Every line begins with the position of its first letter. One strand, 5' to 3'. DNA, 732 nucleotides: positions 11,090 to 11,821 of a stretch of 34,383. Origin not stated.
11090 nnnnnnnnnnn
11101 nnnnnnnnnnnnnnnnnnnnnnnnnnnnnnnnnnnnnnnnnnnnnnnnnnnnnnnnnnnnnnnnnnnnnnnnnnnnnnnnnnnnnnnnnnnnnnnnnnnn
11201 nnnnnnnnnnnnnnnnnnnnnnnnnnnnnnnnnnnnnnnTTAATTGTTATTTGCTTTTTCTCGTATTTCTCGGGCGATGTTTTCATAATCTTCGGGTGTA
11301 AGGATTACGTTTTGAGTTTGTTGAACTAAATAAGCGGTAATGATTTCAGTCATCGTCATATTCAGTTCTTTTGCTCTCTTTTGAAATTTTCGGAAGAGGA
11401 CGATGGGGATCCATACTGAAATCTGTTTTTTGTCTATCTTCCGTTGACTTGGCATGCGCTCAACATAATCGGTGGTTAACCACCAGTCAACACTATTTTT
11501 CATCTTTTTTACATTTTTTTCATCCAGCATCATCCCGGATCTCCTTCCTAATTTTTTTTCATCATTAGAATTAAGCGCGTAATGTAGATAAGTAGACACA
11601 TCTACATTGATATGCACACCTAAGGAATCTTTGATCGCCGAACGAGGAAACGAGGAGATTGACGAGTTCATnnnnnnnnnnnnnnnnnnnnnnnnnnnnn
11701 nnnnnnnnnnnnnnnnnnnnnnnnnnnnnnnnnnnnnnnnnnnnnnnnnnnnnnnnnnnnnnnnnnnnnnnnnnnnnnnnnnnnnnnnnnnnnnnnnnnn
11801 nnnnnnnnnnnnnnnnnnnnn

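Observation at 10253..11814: P22 immI-like module: a small TM peptide, two ribbon-helix-helix proteins and a Bro-N antirepressor, with operator repeats written into coding sequence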

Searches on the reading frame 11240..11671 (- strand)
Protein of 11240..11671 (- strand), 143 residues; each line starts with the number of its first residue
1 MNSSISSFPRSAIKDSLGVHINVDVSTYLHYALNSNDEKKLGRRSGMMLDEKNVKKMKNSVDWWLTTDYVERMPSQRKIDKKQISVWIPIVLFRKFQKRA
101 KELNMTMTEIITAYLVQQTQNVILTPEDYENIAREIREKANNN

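Call 6: search_protein_families(library=pfam, max_evalue=1, proteins=[window:11240-11671:-])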
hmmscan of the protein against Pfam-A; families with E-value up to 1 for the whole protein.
window:11240-11671:- (143 aa): 1 family
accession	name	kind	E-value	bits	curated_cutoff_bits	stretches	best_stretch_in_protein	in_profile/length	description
PF17618.7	SL4P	-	0.045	14.2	28.1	1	92-123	29-59/88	Uncharacterized Strongylid L4 protein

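Call 17: search_protein_families(library=phrogs, max_evalue=0.001, proteins=[window:11240-11671:-])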
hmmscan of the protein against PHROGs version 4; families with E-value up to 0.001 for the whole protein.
window:11240-11671:- (143 aa): 1 family
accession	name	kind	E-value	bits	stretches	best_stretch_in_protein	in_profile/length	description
phrog_582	-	transcription regulation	0.00068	20.9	0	75-120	51-96/105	Arc-like repressor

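Call 19: find_homologous_proteins(query=window:11240-11671:-, max_evalue=0.001)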
Query window:11240-11671:- (143 aa): 28 proteins with E <= 0.001 among 30 candidates.
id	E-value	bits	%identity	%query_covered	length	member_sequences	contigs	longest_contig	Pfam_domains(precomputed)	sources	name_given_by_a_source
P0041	8.2e-87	306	99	100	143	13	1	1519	-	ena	-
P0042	2.2e-73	262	83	100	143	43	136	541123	-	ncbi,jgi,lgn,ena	-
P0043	7.3e-73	261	83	100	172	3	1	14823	-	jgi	jgi:hypothetical protein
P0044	7.3e-73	261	83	100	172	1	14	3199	-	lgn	-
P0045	1.5e-72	260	85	100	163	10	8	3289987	-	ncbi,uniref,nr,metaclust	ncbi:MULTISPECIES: hypothetical protein [Akkermansia]|uniref:hypothetical protein n=1 Tax=unclassifi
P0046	8.3e-72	257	83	100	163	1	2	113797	-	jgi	-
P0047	8.3e-72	257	83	100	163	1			-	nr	nr:hypothetical protein [uncultured Akkermansia sp.]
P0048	8.4e-71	254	91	100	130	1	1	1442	-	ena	-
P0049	1.5e-68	247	81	100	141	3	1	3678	-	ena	-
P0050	8.6e-61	222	74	100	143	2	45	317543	-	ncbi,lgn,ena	-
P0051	4.2e-60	219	76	94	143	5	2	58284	-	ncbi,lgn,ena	-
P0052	8.7e-52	193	94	68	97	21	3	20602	-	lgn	-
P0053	6.0e-51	190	68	96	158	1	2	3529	-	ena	-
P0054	1.8e-49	185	72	85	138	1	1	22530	-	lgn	-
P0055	2.9e-48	181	64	99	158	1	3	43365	-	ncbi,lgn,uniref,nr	ncbi:hypothetical protein [Akkermansia sp.]|uniref:hypothetical protein n=1 Tax=Akkermansia sp. TaxI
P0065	3.0e-44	168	61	100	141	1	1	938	-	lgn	-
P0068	2.0e-23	101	54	79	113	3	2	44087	-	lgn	-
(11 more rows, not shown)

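Call 22: find_related_loci(query=A2, collection=genome_contigs, flank=3000)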
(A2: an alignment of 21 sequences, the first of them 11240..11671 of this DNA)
Query A2 (143 aa) in genome_contigs; peptide patterns used: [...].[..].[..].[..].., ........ (x = any residue, [..] = any of these).
90 stretches matched a pattern; 2 encode a relative of the query (tblastn E <= 1e-3); 2 distinct loci.
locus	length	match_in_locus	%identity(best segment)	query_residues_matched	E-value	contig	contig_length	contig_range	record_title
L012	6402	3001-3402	76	10-143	3e-68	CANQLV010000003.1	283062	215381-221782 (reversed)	MAG: Akkermansia muciniphila isolate Lapin-015__bin23 genome assembly, contig: Lapin-015__NODE_8_length_283062_cov_16.28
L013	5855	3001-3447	64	2-143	3e-56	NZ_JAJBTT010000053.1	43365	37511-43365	MAG: Akkermansia sp. isolate U_126901 U_126901=NODE_60_length_43365_cov_43.551720, whole genome shotgun sequence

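Call 23: find_related_loci(query=A2, collection=viral_contigs, flank=3000)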
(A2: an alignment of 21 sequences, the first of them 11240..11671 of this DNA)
Query A2 (143 aa) in viral_contigs; peptide patterns used: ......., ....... (x = any residue, [..] = any of these).
36 stretches matched a pattern; 10 encode a relative of the query (tblastn E <= 1e-3); 10 distinct loci.
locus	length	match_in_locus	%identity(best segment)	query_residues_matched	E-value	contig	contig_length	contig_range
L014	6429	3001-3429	100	1-143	3e-96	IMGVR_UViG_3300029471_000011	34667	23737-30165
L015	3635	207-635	100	1-143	2e-96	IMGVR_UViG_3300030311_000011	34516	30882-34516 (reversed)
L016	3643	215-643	100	1-143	2e-96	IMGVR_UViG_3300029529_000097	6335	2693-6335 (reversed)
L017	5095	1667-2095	85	1-143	6e-75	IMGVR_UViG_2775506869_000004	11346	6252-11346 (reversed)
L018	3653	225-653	83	1-143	6e-73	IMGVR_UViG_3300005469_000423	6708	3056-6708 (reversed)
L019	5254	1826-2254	81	1-143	5e-72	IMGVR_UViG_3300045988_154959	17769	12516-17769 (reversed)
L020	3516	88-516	81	1-143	5e-72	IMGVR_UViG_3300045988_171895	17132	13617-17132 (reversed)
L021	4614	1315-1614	97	43-142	4e-63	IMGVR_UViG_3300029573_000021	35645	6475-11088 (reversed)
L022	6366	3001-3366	70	21-142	3e-54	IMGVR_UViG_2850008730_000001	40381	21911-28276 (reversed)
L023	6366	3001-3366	71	21-142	3e-53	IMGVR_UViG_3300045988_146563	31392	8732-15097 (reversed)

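Call 24: find_encoding_contigs(protein=P0068, flank=4000, max_places=3)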
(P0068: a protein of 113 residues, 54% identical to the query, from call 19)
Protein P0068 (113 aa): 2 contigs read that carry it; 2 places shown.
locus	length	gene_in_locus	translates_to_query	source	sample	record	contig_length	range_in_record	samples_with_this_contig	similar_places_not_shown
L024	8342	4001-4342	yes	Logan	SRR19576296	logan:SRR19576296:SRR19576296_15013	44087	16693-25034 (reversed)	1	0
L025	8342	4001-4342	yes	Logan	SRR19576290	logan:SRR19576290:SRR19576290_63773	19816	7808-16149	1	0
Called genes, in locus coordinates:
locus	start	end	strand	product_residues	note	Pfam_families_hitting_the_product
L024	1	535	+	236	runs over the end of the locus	-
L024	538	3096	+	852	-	PF09374:PG_binding_3 (weak)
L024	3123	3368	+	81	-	-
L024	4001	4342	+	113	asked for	-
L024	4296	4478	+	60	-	-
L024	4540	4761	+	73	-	-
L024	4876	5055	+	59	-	-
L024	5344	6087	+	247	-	PF03837:RecT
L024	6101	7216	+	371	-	PF12705:PDDEXK_1, PF10926:DUF2800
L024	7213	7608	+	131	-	PF05866:RusA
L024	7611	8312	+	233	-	-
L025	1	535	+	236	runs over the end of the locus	-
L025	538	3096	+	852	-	PF09374:PG_binding_3 (weak)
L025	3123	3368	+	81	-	-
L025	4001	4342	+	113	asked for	-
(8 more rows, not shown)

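Call 25: find_encoding_contigs(protein=P0065, flank=4000, max_places=3)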
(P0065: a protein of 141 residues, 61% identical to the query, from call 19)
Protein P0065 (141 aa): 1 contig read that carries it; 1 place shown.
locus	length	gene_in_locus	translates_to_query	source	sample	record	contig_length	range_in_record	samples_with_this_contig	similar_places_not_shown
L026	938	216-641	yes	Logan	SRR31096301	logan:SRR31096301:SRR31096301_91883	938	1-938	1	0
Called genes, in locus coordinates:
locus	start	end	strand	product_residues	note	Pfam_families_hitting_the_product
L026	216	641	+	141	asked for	-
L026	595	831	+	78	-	PF07878:RHH_5 (weak)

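Call 35: search_solved_structures(query=A2, max_evalue=10, show_alignments=2)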
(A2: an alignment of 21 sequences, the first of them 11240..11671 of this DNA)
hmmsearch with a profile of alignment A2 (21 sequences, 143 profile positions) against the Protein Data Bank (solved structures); distinct sequences matched with E-value up to 10: 0.

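Call 43: search_protein_families(library=pfam, max_evalue=0.01, proteins=[L024:4540-4761:+])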
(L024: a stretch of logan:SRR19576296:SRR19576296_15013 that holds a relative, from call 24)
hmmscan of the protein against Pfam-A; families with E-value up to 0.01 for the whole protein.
L024:4540-4761:+ (73 aa): 0 families

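Call 44: predict_structure(alignment_id=A2)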
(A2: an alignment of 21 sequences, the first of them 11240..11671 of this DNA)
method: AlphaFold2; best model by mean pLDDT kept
length: 143 residues; sequences in the alignment: 21
mean_pLDDT: 59.2   pTM: 0.49
mean pLDDT of the five models: 59.2, 58.0, 54.2, 52.8, 45.9
residues with pLDDT >= 90: 0; 70-90: 55; 50-70: 28; < 50: 60
segments of 3 or more residues with pLDDT < 50: 1-15, 36-79
pLDDT, mean of each block of 10 residues (from residue 1): 30 51 66 53 34 45 41 41 72 84 85 79 76 75 51
secondary structure, 60 per line:
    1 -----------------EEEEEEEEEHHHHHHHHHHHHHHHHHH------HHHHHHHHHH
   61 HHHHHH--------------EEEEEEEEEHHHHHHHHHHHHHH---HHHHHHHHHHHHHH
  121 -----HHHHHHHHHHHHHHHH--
elements in order: E18-26 H27-44 H51-66 E81-89 H90-103 H107-120 H126-141

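Call 48: fold_search(model_id=the predicted structure, library=pdb)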
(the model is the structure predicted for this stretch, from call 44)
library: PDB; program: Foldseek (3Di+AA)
matches with E <= 10: 57; with E <= 0.001: 0
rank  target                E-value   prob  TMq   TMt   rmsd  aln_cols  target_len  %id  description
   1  9f0y_F                9.7e-01  0.51  0.39  0.46  11.8       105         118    8  CryoEM structure of the F plasmid relaxosome with TraI in its TE mode, derived from the ss-27_+8ds+9_+143-R Locally-re (released 2025-06-04)
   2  9f0z_G                9.7e-01  0.41  0.36  0.46  11.4       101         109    6  CryoEM structure of the F plasmid relaxosome with truncated TraI1-863 in its TE mode, derived from the ss-27_+8ds+9_+1 (released 2025-06-04)
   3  9f0z_E                1.9e+00  0.35  0.38  0.48  11.4        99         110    6  CryoEM structure of the F plasmid relaxosome with truncated TraI1-863 in its TE mode, derived from the ss-27_+8ds+9_+1 (released 2025-06-04)
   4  9f0x_E                2.1e+00  0.28  0.37  0.45  11.3        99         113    7  CryoEM structure of the F plasmid relaxosome in its pre-initiation state, derived from the ds-27_+143-R Locally-refine (released 2025-06-04)
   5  9f0y_G                2.8e+00  0.20  0.38  0.50  12.2       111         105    9  CryoEM structure of the F plasmid relaxosome with TraI in its TE mode, derived from the ss-27_+8ds+9_+143-R Locally-re (released 2025-06-04)
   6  9f0y_E                3.0e+00  0.21  0.37  0.47  11.4        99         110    6  CryoEM structure of the F plasmid relaxosome with TraI in its TE mode, derived from the ss-27_+8ds+9_+143-R Locally-re (released 2025-06-04)
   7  9f12_E                3.2e+00  0.21  0.36  0.47  11.8        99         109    8  CryoEM structure of the F plasmid relaxosome with oriT DNA ss-27_-3ds-2_+143 and TraI its TE mode, derived from ss-27_ (released 2025-06-04)
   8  6n8a_B                3.2e+00  0.04  0.20  0.17  16.2       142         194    8  Crystal structure of selenomethionine-containing AcaB from uropathogenic E. coli (released 2020-07-15)
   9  3hkd_D                3.2e+00  0.03  0.15  0.06  17.8       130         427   10  Tubulin-TN16 : RB3 stathmin-like domain complex (released 2009-09-01)
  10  8qma_F                3.2e+00  0.01  0.12  0.06  19.5       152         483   11  Structure of the plastid-encoded RNA polymerase complex (PEP) from Sinapis alba (released 2024-03-06)
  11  6n8a_A                3.6e+00  0.04  0.20  0.17  15.9       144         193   10  Crystal structure of selenomethionine-containing AcaB from uropathogenic E. coli (released 2020-07-15)
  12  5c8y_B                3.6e+00  0.03  0.15  0.06  17.7       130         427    6  Crystal structure of T2R-TTL-Plinabulin complex (released 2015-11-04)
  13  5lov_B                3.6e+00  0.02  0.14  0.06  17.6       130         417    6  DZ-2384 tubulin complex (released 2016-11-30)
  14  6sbw                  3.9e+00  0.16  0.25  0.63   5.9        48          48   14  CdbA Form One (released 2020-04-22)
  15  6sbx_A                3.9e+00  0.08  0.21  0.49  11.1        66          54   23  CdbA Form Two (released 2020-04-22)
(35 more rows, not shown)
